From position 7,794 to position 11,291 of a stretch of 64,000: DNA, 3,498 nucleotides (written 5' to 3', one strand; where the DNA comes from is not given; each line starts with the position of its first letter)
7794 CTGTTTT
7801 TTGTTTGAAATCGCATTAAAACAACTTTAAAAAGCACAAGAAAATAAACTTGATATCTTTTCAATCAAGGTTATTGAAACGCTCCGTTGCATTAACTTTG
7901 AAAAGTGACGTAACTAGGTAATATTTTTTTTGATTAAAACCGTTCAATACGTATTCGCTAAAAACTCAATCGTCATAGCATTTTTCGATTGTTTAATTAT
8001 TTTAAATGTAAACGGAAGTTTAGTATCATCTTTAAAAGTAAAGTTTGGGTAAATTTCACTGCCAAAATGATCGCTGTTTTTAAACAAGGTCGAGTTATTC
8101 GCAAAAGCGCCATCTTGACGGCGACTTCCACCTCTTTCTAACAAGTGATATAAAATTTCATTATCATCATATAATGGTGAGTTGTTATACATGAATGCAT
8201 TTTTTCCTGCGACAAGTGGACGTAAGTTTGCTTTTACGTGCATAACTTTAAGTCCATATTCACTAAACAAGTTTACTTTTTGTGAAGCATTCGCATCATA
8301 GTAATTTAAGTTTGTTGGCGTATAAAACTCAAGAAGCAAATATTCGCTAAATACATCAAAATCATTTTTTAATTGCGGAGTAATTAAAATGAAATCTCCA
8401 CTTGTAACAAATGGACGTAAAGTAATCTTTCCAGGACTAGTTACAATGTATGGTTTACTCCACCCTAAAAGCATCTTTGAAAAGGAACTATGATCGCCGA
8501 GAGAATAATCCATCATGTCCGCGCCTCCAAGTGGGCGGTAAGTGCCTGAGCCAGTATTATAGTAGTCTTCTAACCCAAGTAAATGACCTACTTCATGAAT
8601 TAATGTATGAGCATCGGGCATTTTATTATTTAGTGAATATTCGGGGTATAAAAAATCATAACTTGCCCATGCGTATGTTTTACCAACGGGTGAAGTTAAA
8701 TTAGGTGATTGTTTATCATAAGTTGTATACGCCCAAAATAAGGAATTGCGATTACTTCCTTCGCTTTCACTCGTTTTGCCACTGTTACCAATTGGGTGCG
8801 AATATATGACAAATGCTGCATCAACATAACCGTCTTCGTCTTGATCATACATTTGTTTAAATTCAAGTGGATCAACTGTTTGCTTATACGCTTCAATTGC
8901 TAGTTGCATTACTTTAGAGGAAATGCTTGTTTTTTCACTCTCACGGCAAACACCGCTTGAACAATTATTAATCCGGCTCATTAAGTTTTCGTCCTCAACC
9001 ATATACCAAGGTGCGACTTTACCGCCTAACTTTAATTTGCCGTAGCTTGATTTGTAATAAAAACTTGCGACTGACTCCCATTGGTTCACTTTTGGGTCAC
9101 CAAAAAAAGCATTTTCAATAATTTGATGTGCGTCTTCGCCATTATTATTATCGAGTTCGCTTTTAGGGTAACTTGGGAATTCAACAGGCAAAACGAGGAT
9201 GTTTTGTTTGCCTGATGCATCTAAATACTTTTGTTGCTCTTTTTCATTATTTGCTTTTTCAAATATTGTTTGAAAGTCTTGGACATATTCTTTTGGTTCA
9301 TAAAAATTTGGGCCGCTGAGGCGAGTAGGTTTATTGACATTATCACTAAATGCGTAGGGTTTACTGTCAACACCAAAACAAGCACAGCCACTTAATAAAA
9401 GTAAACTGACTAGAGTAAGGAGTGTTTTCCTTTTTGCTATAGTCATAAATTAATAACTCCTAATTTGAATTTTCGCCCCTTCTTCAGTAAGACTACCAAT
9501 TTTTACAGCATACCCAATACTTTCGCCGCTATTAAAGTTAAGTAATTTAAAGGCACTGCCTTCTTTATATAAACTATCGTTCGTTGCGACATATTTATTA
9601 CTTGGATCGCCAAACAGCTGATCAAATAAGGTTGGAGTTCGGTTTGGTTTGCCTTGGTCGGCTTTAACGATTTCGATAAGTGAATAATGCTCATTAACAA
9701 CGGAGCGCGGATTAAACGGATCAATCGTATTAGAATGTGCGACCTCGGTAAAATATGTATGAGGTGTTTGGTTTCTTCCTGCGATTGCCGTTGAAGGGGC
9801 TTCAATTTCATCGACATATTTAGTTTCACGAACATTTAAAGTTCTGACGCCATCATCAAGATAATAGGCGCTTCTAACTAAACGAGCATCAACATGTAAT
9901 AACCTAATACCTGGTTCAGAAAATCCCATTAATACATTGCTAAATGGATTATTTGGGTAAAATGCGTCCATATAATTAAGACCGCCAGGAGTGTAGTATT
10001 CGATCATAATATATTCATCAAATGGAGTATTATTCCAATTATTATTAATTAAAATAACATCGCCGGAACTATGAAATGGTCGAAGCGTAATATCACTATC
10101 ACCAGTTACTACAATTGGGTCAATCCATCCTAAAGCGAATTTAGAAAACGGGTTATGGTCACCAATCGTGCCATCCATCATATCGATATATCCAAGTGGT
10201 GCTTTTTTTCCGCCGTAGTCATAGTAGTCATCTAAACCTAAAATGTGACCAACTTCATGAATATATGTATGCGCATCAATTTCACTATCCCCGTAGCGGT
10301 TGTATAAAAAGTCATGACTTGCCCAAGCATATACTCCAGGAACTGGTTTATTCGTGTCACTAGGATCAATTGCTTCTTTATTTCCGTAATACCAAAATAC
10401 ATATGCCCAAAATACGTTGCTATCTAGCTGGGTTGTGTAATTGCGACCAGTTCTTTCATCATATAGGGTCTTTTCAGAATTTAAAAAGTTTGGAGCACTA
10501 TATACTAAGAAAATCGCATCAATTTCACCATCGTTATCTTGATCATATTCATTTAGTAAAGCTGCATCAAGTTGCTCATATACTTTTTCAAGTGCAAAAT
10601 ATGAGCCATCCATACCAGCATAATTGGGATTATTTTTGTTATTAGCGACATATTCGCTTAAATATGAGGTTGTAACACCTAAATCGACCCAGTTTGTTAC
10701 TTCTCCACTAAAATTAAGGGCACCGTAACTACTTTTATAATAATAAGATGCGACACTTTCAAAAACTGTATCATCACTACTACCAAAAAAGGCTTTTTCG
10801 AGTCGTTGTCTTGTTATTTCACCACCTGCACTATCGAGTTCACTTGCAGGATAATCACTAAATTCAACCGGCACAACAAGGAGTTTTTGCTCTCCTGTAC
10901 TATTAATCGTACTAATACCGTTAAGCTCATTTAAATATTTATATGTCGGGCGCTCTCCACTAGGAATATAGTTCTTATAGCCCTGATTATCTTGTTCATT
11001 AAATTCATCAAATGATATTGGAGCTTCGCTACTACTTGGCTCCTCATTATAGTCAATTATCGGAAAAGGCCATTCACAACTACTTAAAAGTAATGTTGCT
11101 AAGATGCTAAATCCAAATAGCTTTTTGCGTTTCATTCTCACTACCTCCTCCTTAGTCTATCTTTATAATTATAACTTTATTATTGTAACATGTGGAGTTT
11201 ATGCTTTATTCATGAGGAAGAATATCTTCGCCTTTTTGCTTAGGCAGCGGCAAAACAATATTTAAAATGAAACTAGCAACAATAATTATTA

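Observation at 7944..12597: Three-gene accessory module inserted at the conserved rpoC-rpsL junction: polytopic membrane protein plus two tandem M6/InhA-like zinc-metalloprotease lipoproteins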

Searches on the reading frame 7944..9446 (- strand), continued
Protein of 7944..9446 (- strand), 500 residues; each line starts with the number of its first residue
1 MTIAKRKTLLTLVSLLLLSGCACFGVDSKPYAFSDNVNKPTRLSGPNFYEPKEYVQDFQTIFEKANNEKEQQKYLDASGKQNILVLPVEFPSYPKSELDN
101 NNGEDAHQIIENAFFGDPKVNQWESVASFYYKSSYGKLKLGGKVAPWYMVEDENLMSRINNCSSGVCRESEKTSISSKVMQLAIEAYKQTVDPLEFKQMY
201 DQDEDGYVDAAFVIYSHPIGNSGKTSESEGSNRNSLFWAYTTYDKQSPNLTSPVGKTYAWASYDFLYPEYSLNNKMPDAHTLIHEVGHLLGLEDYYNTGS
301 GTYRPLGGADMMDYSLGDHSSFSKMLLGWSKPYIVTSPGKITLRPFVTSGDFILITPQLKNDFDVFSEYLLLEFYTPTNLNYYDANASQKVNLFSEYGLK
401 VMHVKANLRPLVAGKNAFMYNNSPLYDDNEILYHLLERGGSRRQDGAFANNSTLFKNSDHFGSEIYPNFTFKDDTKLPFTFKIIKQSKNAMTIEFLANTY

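Call 95: search_protein_families(library=pfam, proteins=[L073:880-3525:+, L073:3617-4702:+, L073:9248-9994:+, L073:9998-11536:+, L073:11533-13230:+, L047:4-2118:+, L047:2321-3550:+, L047:3560-5581:+, L047:9887-11536:+, L047:11717-14125:+], max_evalue=0.001)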
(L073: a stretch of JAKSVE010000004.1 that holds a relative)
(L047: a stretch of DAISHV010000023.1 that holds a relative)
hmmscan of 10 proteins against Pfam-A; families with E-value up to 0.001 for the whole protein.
L073:880-3525:+ (881 aa): 1 family
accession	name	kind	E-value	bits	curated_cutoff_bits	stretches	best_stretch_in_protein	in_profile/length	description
PF00496.27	SBP_bac_5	-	1.1e-11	44.9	32.4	1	316-687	71-362/368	Bacterial extracellular solute-binding proteins, family 5 Middle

L073:3617-4702:+ (361 aa): 1 family
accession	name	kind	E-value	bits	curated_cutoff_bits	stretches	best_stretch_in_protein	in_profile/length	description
PF00528.27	BPD_transp_1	-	3.1e-37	128.5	26.4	1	155-356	1-183/184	Binding-protein-dependent transport system inner membrane component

L073:9248-9994:+ (248 aa): 0 families

L073:9998-11536:+ (512 aa): 1 family
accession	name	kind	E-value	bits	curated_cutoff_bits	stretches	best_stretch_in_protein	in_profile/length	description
PF05548.17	Peptidase_M11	-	8.3e-05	22.2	21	0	76-128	7-55/303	Gametolysin peptidase M11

L073:11533-13230:+ (565 aa): 0 families

L047:4-2118:+ (704 aa): 1 family
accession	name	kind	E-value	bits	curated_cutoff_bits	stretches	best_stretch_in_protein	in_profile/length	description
PF00496.27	SBP_bac_5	-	1.4e-14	54.5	32.4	1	176-509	100-365/368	Bacterial extracellular solute-binding proteins, family 5 Middle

L047:2321-3550:+ (409 aa): 1 family
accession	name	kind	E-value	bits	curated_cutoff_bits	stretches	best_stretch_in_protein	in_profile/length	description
PF00528.27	BPD_transp_1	-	8.9e-35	120.5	26.4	1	205-406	1-183/184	Binding-protein-dependent transport system inner membrane component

L047:3560-5581:+ (673 aa): 2 families
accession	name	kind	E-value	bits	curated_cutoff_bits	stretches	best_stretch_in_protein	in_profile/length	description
PF00528.27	BPD_transp_1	-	1.7e-25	90.3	26.4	1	484-669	1-183/184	Binding-protein-dependent transport system inner membrane component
PF12911.12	OppC_N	-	3.9e-08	33.5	23.9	1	48-100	1-53/53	N-terminal TM domain of oligopeptide transport permease C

L047:9887-11536:+ (549 aa): 0 families

L047:11717-14125:+ (802 aa): 2 families
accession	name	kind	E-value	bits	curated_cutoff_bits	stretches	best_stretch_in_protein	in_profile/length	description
PF02368.24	Big_2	-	1.7e-09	37.9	22.8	1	245-309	2-66/79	Bacterial Ig-like domain (group 2)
PF22359.2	Big-like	-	0.00021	21.9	27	1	280-314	4-38/48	Bacterial Ig-like domain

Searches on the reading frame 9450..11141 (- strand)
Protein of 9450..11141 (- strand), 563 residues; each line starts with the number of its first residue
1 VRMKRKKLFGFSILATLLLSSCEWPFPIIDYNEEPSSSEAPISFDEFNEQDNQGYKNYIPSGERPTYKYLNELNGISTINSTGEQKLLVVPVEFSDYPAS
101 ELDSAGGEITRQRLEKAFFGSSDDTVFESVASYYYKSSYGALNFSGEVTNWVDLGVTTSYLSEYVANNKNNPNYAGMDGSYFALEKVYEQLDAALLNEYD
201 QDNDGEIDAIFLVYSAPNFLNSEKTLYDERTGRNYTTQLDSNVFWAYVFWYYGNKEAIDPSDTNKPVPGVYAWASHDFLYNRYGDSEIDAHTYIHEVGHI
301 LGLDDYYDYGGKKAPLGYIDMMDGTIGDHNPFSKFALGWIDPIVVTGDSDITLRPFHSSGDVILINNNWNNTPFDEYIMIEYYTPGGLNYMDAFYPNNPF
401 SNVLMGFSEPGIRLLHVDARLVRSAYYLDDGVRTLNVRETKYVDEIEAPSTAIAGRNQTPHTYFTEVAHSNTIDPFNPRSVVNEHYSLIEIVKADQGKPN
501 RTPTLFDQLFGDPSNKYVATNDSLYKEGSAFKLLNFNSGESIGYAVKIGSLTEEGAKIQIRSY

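Call 6: search_protein_families(library=pfam, proteins=[window:9450-11141:-], max_evalue=1)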
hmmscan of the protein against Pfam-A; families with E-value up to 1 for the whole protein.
window:9450-11141:- (563 aa): 4 families
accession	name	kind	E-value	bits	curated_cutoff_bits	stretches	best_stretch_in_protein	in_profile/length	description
PF05547.17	Peptidase_M6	-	4.1e-09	36.6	22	1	84-324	12-262/294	Immune inhibitor A peptidase M6, catalytic domain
PF06262.17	Zincin_1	-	0.051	14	22.4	1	290-305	74-89/97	Zincin-like metallopeptidase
PF13202.12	EF-hand_5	-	0.37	10.8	25.9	1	193-209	3-18/25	EF hand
PF00036.39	EF-hand_1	-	0.46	10.6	25.4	1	196-208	6-18/29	EF hand domain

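Call 7: search_protein_families(library=ncbifam, proteins=[window:9450-11141:-], max_evalue=1)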
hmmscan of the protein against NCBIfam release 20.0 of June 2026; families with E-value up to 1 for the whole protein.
window:9450-11141:- (563 aa): 2 families
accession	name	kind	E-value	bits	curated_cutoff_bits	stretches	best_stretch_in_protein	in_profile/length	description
TIGR03296.1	M6dom_TIGR03296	domain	7.1e-25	88.4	110.8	1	90-388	2-273/286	M6 family metalloprotease domain-containing protein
TIGR02994.1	ectoine_eutE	equivalog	0.03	13.3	402.7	1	85-136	81-130/325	N(2)-acetyl-L-2,4-diaminobutanoate deacetylase DoeB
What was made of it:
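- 9450..11135 (-): pA: 561-aa M6-type zinc-metalloprotease lipoprotein, orthologue group p2. PF05547 36.6 bits (cut-off 22) and TIGR03296 88.4 bits (cut-off 110.8) (calls 6, 7).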
